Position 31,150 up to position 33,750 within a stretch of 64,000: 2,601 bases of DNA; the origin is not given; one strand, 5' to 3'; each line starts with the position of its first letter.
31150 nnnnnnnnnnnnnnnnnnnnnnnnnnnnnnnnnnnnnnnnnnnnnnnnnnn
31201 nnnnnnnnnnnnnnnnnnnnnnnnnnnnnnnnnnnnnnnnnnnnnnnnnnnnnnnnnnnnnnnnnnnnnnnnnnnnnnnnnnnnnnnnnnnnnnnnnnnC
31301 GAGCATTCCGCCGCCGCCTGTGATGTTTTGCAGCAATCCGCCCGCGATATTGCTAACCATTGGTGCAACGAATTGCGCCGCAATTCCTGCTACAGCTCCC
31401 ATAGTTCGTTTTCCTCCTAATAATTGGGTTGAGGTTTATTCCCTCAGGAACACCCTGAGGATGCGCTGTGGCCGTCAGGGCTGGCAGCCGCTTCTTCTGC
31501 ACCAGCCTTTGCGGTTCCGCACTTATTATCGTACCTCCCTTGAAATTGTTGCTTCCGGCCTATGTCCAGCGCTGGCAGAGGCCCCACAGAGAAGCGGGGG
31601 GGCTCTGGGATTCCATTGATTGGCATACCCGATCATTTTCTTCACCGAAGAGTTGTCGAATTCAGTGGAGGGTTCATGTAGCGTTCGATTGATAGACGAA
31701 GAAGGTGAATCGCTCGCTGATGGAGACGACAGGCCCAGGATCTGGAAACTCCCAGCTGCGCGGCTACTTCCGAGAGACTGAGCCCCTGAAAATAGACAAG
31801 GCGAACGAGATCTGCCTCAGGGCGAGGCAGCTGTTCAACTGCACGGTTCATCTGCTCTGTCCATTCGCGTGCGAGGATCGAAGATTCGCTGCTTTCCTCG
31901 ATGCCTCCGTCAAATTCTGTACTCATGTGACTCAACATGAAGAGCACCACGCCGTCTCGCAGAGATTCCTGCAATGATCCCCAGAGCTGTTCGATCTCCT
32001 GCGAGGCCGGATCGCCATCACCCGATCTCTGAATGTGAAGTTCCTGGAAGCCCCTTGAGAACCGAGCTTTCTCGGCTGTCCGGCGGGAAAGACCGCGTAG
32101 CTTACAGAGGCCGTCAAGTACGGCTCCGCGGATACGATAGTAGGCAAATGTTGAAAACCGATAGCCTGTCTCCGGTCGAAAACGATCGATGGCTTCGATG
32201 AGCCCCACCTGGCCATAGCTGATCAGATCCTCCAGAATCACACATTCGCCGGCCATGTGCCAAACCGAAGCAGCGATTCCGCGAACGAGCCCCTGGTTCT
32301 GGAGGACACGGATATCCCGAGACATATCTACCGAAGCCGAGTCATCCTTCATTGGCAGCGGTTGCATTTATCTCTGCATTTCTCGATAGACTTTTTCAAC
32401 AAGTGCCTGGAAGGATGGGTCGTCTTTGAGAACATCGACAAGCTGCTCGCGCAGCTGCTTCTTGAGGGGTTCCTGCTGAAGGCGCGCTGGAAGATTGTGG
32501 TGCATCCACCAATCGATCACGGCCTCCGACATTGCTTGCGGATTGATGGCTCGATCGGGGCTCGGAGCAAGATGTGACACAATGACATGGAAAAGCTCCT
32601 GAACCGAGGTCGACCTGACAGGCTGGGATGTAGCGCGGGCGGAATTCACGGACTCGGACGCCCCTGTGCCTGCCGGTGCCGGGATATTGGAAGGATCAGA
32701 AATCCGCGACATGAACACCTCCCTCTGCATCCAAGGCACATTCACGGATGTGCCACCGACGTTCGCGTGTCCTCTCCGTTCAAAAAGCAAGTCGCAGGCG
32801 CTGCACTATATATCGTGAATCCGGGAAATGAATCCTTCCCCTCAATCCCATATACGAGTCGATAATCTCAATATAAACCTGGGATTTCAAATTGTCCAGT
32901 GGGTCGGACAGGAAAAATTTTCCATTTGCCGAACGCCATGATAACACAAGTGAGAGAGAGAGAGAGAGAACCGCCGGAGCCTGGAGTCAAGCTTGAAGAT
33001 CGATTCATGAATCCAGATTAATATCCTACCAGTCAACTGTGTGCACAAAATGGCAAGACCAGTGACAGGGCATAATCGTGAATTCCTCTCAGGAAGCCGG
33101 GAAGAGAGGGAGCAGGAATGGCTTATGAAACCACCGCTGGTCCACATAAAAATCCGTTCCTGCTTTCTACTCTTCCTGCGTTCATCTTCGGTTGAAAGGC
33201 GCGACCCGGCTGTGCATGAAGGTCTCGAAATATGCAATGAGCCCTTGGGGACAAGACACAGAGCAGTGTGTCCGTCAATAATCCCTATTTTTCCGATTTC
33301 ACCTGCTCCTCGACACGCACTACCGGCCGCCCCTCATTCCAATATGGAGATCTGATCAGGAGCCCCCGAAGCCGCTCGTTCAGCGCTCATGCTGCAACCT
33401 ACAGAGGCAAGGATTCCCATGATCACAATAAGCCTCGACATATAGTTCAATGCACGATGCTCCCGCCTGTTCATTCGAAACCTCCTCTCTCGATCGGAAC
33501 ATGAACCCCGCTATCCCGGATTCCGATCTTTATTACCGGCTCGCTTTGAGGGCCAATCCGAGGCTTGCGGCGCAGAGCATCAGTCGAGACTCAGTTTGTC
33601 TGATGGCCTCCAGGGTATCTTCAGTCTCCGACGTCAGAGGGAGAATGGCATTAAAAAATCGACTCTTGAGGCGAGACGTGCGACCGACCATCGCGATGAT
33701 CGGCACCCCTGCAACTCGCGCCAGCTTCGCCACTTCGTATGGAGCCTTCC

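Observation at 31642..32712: Sigma-28 (FliA)-family sigma factor with a coupled upstream small protein (possible FlgM-like anti-sigma) at the head of the T3SS locus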

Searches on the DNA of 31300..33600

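Call 59: search_rna_families(source=window, start=31300, end=33600, threshold=evalue, max_evalue=1)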
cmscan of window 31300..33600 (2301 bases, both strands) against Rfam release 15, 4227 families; matches with E-value up to 1: 1.
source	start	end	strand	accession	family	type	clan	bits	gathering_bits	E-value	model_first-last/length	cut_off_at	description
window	33099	33177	+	RF00073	MIR156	Gene; miRNA;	-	19.9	62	0.87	1-88/88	no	mir-156 microRNA precursor family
